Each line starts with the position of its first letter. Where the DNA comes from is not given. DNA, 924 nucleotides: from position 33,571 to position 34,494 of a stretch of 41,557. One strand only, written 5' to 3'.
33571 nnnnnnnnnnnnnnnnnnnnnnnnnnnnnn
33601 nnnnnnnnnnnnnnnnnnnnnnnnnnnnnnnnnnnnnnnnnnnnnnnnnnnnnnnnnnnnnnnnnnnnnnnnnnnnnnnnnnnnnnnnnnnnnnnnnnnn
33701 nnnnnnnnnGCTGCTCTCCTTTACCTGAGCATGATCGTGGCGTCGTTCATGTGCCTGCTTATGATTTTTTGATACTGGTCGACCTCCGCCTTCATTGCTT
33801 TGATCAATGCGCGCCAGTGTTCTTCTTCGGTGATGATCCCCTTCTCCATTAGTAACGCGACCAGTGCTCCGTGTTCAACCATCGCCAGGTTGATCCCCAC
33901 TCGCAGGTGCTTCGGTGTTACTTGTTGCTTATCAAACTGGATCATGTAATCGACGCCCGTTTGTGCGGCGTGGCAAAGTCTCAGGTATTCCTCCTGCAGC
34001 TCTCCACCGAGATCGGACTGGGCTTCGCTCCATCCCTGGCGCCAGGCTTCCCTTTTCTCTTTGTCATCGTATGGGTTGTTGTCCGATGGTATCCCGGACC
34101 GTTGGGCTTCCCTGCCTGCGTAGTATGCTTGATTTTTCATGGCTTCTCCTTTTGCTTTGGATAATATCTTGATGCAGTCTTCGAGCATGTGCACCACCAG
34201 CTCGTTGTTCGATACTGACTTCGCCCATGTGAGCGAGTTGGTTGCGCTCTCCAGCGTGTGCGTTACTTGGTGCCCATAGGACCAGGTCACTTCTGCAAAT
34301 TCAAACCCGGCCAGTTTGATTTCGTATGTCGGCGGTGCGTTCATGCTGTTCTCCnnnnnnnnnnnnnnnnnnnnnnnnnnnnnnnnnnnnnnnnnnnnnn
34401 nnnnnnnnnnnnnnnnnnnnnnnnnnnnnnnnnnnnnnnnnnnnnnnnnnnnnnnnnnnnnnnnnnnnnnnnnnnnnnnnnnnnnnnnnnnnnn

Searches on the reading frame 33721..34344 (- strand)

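Call 54: search_protein_families(library=pfam, proteins=[window:33721-34344:-], max_evalue=0.01)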
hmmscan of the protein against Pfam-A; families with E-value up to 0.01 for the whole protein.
window:33721-34344:- (207 aa): 1 family
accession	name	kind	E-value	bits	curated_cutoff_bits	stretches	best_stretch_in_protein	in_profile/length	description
PF04957.18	RMF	-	5.8e-08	33.1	27.9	1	71-111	10-51/53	Ribosome modulation factor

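Call 81: search_protein_families(library=ncbifam, proteins=[window:33721-34344:-], max_evalue=0.01)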
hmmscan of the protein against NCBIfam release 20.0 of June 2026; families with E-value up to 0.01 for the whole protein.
window:33721-34344:- (207 aa): 4 families
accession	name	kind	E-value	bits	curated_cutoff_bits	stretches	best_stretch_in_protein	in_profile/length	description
NF041886.1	Rmf_CrpP_fam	subfamily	1.4e-05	24.6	28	1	73-109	2-39/39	Rmf/CrpP family protein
NF011162.1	PRK14563.1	equivalog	4.5e-05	23.2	40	1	70-111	6-47/47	ribosome modulation factor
NF041856.1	CrpP_rel_fam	subfamily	0.0012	18.7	35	0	76-97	6-27/54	CrpP-related protein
NF041887.1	Rmf_like_phage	equivalog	0.0041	16.5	40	1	72-109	4-42/43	Rmf/CrpP fold protein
